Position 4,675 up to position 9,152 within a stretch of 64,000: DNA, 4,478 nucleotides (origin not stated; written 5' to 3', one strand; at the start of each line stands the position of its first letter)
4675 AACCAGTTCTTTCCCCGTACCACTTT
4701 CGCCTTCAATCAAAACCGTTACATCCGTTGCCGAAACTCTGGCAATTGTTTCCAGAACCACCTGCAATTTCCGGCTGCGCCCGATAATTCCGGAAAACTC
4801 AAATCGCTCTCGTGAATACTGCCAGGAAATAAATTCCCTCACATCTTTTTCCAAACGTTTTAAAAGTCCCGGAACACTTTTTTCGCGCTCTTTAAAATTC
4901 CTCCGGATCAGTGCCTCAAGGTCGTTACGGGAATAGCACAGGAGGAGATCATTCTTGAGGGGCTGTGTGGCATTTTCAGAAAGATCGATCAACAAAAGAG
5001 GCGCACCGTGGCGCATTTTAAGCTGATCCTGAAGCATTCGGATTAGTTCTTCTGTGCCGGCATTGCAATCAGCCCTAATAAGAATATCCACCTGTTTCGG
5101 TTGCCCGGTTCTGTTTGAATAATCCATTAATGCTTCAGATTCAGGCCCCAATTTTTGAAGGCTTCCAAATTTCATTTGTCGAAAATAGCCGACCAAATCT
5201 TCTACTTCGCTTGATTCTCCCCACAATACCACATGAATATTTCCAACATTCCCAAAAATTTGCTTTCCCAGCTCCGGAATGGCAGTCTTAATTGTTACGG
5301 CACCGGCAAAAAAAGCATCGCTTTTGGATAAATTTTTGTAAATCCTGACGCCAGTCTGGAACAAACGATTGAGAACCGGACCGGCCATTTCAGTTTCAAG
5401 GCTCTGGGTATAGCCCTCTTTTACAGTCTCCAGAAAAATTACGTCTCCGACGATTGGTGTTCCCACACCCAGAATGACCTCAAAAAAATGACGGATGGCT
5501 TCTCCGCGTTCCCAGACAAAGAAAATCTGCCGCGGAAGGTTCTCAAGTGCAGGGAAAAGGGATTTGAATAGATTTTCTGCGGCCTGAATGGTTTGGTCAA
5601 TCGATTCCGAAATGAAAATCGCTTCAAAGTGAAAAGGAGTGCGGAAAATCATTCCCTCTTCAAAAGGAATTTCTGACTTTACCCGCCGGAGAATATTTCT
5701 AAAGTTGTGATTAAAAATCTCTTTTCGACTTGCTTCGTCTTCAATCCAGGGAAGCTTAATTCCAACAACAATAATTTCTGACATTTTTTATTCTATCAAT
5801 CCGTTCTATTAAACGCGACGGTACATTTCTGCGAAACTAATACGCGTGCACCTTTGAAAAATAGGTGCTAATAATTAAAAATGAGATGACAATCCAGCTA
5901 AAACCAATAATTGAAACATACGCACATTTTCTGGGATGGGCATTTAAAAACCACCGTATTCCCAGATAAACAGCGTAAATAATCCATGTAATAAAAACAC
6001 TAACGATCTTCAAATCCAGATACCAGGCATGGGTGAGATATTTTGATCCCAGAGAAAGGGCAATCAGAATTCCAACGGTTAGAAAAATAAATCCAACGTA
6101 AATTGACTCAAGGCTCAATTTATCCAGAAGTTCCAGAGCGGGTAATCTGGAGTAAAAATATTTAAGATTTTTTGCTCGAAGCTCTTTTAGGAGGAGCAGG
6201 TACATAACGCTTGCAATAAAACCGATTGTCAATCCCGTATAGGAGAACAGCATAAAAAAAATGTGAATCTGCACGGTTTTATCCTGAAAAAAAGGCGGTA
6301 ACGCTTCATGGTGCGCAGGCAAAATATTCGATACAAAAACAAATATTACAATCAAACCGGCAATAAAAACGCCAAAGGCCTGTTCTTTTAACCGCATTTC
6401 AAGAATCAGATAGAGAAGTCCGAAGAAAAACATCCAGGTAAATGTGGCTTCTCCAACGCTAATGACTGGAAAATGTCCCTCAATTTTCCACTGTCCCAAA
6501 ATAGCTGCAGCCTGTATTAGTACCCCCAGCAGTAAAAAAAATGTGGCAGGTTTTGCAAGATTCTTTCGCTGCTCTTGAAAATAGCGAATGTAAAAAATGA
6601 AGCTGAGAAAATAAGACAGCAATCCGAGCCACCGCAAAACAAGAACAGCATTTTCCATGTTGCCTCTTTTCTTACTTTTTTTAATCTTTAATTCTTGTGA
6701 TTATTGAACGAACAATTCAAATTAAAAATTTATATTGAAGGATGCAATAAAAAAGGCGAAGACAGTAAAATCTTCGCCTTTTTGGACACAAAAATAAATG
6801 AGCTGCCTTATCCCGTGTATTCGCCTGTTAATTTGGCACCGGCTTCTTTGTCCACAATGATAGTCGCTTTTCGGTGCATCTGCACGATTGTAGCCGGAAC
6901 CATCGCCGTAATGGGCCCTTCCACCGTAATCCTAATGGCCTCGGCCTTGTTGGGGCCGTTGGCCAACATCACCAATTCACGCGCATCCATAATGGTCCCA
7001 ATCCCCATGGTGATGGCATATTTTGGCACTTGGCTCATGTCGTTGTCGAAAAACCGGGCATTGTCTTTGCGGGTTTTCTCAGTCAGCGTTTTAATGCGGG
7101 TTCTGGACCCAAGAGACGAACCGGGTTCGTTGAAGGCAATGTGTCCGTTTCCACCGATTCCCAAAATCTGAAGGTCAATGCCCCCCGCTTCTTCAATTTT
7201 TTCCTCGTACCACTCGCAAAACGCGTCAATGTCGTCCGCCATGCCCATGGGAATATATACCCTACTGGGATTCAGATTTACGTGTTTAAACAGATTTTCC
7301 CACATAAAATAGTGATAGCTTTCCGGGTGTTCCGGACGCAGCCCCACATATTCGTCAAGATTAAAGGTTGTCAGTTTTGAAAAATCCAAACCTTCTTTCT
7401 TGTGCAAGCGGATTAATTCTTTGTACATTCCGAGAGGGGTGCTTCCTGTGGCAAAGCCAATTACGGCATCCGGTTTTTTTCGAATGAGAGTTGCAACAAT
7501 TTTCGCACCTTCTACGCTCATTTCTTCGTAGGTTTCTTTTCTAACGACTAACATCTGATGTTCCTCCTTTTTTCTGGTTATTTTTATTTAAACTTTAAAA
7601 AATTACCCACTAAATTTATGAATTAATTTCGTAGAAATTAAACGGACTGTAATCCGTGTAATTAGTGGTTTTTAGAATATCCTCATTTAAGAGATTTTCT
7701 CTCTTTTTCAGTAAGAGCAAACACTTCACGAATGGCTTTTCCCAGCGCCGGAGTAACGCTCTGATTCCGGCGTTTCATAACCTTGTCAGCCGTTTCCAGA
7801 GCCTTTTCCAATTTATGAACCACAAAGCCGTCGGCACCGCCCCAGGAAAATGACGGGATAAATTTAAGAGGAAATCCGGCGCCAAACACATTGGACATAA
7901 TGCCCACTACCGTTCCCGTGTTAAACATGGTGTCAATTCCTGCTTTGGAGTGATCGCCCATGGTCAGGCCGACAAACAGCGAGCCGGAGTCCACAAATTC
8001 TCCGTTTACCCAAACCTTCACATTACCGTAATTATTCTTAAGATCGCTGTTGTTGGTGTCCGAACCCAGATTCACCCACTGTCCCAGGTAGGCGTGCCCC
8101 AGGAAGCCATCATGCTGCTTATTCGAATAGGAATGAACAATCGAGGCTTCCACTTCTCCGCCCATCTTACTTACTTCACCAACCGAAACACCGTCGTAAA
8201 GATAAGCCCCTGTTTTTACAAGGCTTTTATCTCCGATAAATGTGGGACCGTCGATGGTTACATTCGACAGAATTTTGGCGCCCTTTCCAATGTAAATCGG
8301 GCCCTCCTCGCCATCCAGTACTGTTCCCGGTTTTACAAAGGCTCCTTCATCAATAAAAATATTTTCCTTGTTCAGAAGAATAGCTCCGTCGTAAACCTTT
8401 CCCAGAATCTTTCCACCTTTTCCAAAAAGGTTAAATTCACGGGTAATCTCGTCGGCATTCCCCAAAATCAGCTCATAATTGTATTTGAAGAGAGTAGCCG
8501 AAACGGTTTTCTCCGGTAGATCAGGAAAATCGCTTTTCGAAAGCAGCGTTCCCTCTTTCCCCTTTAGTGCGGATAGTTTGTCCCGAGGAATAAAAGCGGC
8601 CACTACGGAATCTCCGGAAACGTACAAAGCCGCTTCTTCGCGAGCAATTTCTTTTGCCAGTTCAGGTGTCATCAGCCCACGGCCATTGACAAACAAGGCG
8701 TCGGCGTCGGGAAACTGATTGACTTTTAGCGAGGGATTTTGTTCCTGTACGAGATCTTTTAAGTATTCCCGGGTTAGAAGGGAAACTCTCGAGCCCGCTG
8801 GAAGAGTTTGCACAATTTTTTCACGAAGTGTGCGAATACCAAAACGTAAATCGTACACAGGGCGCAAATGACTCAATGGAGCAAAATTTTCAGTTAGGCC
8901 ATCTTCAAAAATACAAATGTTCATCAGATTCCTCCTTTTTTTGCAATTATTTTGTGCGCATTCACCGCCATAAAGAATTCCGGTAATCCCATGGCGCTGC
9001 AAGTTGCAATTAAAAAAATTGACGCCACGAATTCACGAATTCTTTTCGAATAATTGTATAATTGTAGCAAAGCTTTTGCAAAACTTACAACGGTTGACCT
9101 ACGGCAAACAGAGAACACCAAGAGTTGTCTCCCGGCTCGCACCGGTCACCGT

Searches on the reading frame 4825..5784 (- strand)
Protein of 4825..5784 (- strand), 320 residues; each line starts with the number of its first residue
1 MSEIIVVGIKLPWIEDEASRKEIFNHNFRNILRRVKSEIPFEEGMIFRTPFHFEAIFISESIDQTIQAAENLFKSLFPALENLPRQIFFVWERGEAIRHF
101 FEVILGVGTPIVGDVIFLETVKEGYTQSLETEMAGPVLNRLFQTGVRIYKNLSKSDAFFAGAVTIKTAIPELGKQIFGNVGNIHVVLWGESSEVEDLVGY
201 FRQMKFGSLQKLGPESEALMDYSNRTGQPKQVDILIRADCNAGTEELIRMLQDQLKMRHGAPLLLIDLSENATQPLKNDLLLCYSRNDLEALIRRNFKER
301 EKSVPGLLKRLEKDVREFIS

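Call 10: find_homologous_proteins(query=window:4825-5784:-)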
Query window:4825-5784:-: 1489 candidates shared short words with the query, none scored E <= 0.001.
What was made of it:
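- Tried and rejected: A word-indexed search with the N-terminal 320 residues found nothing (call 10).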

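Call 42: search_solved_structures(query=window:4825-5784:-, max_evalue=1, show_alignments=2)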
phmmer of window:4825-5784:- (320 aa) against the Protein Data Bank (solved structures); distinct sequences matched with E-value up to 1: 2.
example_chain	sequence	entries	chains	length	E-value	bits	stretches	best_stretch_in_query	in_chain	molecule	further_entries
1gpj_A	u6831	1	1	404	1.1e-07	34.8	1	90-315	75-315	Glutamyl-tRNA reductase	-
4n7r_A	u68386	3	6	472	0.14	14.8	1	82-175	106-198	Glutamyl-tRNA reductase 1, chloroplastic | Glutamyl-tRNA reductase 1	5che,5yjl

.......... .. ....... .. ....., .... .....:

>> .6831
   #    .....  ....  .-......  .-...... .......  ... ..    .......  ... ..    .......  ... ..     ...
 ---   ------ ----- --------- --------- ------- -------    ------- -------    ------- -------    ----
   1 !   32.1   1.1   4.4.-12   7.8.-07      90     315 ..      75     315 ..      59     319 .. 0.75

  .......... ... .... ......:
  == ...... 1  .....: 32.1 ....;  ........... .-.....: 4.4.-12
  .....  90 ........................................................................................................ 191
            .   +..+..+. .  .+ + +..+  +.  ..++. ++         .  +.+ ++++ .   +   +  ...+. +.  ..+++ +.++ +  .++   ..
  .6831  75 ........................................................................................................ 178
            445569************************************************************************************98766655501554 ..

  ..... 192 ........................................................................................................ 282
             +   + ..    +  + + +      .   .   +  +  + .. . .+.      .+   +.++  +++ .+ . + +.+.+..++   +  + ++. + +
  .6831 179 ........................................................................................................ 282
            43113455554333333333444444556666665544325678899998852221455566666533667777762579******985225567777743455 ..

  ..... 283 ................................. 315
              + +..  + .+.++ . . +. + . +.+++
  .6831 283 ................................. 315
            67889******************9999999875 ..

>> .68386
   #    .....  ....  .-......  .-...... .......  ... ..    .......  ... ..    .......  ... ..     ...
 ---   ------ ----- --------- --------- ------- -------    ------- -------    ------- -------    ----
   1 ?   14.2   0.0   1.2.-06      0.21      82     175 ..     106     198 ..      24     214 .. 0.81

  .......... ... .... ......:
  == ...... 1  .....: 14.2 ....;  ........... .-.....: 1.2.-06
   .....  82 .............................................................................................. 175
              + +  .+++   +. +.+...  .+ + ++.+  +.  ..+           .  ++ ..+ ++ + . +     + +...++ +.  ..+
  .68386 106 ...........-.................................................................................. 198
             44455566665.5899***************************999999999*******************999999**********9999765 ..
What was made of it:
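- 3853..5784 (-): Regulator gene, 643 aa. Residues about 1-320 are a pseudo-glutamyl-tRNA-reductase sensor, 333-584 are a sigma-54 AAA+ domain with GAFTGA, and 595-635 are a Fis-type HTH. PDB 1gpj by sequence, E = 1e-7 (call 42).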

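Call 69: search_protein_representatives(protein=window:4825-5784:-)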
Query: 320 residues. Proteins with E-value up to 0.001 (for the whole library): 1647; up to 1e-10: 76; up to 1e-30: 1. The best 150 are listed.
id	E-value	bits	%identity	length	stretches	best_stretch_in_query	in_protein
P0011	5.9e-46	173.7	37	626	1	3-320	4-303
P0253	1.7e-22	96.7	28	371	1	79-319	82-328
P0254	5.9e-15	71.9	26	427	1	4-319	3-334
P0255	1.6e-14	70.5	23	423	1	30-319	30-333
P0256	2.8e-14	69.7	28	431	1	31-320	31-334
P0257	3.8e-14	69.2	28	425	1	4-319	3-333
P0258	3.9e-14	69.2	28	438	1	27-306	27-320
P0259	4.4e-14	69.0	26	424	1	32-318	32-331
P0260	4.8e-14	68.9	28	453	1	71-318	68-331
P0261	5.1e-14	68.8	30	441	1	16-196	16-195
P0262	7.8e-14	68.2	29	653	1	40-319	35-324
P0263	1.1e-13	67.8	25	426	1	31-305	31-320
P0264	1.3e-13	67.5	30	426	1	86-315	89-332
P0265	1.4e-13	67.4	28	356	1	89-319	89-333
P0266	1.9e-13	67.0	25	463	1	32-319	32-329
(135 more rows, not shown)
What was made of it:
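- On Glutamyl-tRNA reductase (HemA enzyme), for the regulator's N-terminal 320 residues: Residues 3-320 are colinear with residues 3-334 of GluTR-length proteins (call 69).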

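Call 78: predict_structure(alignment_id=A3)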
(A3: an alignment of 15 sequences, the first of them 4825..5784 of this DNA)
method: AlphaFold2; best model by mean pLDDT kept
length: 320 residues; sequences in the alignment: 15
mean_pLDDT: 86.1   pTM: 0.79
mean pLDDT of the five models: 86.1, 84.6, 84.5, 83.1, 82.9
residues with pLDDT >= 90: 175; 70-90: 117; 50-70: 13; < 50: 15
segments of 3 or more residues with pLDDT < 50: 215-229
pLDDT, mean of each block of 10 residues (from residue 1): 89 75 83 95 93 93 94 87 76 94 89 85 95 95 95 83 92 93 89 89 89 54 41 86 73 85 91 81 94 92 91 94
secondary structure, 60 per line:
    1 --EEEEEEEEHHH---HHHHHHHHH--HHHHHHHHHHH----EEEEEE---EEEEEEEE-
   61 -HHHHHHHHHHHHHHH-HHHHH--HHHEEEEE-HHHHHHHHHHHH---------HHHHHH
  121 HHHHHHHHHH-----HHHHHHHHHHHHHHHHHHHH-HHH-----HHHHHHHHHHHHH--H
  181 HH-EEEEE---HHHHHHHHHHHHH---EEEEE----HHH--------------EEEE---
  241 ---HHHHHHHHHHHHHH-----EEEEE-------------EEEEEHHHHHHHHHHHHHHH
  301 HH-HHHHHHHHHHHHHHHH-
elements in order: E3-10 H17-25 H28-38 E43-48 E52-59 H62-76 H78-82 E88-92 H94-105 H115-130 H136-155 H165-177 E184-188 H192-204 E208-212 E234-237 H244-257 E263-267 E281-285 H286-302 H304-319

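Call 80: fold_search(model_id=the predicted structure, library=pdb)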
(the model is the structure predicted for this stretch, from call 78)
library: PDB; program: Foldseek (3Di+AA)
matches with E <= 10: 1502; with E <= 0.001: 7
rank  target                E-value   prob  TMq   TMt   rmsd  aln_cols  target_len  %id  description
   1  1gpj                  3.2e-15  1.00  0.72  0.59   5.6       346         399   18  Glutamyl-tRNA Reductase from Methanopyrus kandleri (released 2002-01-04)
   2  4n7r_A                2.7e-11  1.00  0.50  0.41  10.5       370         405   14  Crystal structure of Arabidopsis glutamyl-tRNA reductase in complex with its binding protein (released 2014-05-14)
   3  5che_A                8.4e-11  1.00  0.48  0.38  10.2       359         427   16  Crystal structure of Arabidopsis glutamyl-tRNA reductase in complex with its regulatory proteins (released 2016-02-03)
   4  4n7r_B                1.9e-10  1.00  0.49  0.42  10.4       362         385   13  Crystal structure of Arabidopsis glutamyl-tRNA reductase in complex with its binding protein (released 2014-05-14)
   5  5yjl_A                2.3e-10  1.00  0.51  0.41  10.3       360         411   13  Crystal structure of Arabidopsis glutamyl-tRNA reductase in complex with NADPH and GBP (released 2018-05-30)
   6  5yjl_B                2.6e-10  1.00  0.50  0.40  10.0       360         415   14  Crystal structure of Arabidopsis glutamyl-tRNA reductase in complex with NADPH and GBP (released 2018-05-30)
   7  5che_B                1.8e-09  1.00  0.48  0.38  10.4       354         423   15  Crystal structure of Arabidopsis glutamyl-tRNA reductase in complex with its regulatory proteins (released 2016-02-03)
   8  3wgh_A                3.2e-03  0.96  0.24  0.35  14.0       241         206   13  Crystal structure of RSP in complex with beta-NADH (released 2014-08-13)
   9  3gg9_C                3.2e-03  0.95  0.20  0.19  11.0       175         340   12  CRYSTAL STRUCTURE OF putative D-3-phosphoglycerate dehydrogenase oxidoreductase from Ralstonia solanacearum (released 2009-03-24)
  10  3gg9_A                4.8e-03  0.96  0.20  0.19  11.8       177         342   13  CRYSTAL STRUCTURE OF putative D-3-phosphoglycerate dehydrogenase oxidoreductase from Ralstonia solanacearum (released 2009-03-24)
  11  5gn1_C                4.8e-03  0.54  0.22  0.22  16.9       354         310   13  Crystal structure of the C-terminal part of Fun30 ATPase domain (released 2017-01-11)
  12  3wg9_A                5.4e-03  0.98  0.27  0.39  12.2       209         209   12  Crystal structure of RSP, a Rex-family repressor (released 2014-08-13)
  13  9jr0_B                6.4e-03  0.99  0.24  0.12   8.4       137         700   14  GABA-DGABAB-Gi-complex (released 2025-10-22)
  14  3wg9_B                6.8e-03  0.99  0.27  0.39  10.9       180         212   12  Crystal structure of RSP, a Rex-family repressor (released 2014-08-13)
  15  4lcj_D                7.2e-03  0.84  0.22  0.22  16.1       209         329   13  CtBP2 in complex with substrate MTOB (released 2014-03-19)
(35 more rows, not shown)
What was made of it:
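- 3853..5784 (-): N-terminal model pLDDT 86, best Foldseek hit 1gpj with E = 3e-15 and TM 0.72 (calls 78, 80).
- On Glutamyl-tRNA reductase (HemA enzyme), for the regulator's N-terminal 320 residues: 1gpj by sequence (call 42) and by fold: E = 3e-15, TM 0.72, with the next non-GluTR hit at E = 3e-3 (call 80).
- Tried and rejected: The N-terminal model had to be made separately (calls 78, 80).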

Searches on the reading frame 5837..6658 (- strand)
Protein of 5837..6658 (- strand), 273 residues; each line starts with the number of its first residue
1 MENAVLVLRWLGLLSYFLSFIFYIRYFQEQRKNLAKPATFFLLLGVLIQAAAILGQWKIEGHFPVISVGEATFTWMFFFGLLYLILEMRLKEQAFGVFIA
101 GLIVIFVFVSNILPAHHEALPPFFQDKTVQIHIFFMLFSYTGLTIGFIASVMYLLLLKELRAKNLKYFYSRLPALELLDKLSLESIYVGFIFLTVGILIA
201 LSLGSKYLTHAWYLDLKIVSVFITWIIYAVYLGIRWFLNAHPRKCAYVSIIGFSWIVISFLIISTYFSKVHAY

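Call 7: search_protein_families(library=pfam, proteins=[window:5837-6658:-])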
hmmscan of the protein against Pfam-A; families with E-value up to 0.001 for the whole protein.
window:5837-6658:- (273 aa): 1 family
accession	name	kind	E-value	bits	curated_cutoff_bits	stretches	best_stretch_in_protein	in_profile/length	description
PF01578.25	Cytochrom_C_asm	-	1.6e-25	90.5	29.9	1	70-268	6-209/212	Cytochrome C assembly protein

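Call 8: search_protein_families(library=ncbifam, proteins=[window:5837-6658:-])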
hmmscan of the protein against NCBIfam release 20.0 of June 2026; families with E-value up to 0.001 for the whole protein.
window:5837-6658:- (273 aa): 1 family
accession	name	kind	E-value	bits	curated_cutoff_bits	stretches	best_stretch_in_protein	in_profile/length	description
TIGR03144.1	cytochr_II_ccsB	equivalog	9.6e-30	104.1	187.6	1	43-273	3-251/252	c-type cytochrome biogenesis protein CcsB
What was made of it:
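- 5837..6658 (-): HemX-like membrane protein gene (PF01578, below the CcsB family cut-off), ending 52 nt upstream of the regulator gene. Calls 7 and 8.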

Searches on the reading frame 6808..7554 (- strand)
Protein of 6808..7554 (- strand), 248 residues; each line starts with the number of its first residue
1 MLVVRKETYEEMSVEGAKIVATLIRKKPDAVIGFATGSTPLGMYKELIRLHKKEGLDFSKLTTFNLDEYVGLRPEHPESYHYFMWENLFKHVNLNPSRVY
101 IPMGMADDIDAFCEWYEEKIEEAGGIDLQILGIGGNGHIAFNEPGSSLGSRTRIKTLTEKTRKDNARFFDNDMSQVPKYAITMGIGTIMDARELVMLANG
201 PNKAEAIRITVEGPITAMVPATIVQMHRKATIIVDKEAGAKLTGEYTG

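Call 7: search_protein_families(library=pfam, proteins=[window:6808-7554:-])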
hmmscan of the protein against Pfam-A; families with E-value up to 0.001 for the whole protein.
window:6808-7554:- (248 aa): 1 family
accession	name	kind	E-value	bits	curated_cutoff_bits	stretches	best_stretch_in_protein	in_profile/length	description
PF01182.26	Glucosamine_iso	-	5.1e-23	82.5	27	1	11-231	9-223/225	Glucosamine-6-phosphate isomerases/6-phosphogluconolactonase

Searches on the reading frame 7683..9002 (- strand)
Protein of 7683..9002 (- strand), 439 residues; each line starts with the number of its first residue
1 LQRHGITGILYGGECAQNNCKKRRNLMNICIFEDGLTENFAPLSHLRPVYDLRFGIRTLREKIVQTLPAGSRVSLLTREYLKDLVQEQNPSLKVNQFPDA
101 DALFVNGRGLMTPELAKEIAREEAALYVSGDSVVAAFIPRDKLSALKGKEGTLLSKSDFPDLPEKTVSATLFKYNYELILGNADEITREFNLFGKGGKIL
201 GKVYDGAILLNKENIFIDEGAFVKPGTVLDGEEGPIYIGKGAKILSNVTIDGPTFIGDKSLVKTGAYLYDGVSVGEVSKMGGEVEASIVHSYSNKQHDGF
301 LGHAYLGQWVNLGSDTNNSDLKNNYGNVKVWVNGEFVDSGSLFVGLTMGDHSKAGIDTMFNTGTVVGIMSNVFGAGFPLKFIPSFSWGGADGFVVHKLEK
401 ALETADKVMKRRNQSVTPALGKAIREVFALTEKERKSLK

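Call 7: search_protein_families(library=pfam, proteins=[window:7683-9002:-])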
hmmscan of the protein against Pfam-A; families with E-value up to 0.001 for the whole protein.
window:7683-9002:- (439 aa): 2 families
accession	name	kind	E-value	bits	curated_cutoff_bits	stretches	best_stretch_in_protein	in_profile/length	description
PF13562.11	NTP_transf_4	-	7.6e-29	101.2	27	1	29-196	1-151/153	Sugar nucleotidyl transferase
PF00132.30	Hexapep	-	6.7e-06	26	27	0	233-251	17-35/36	Bacterial transferase hexapeptide (six repeats)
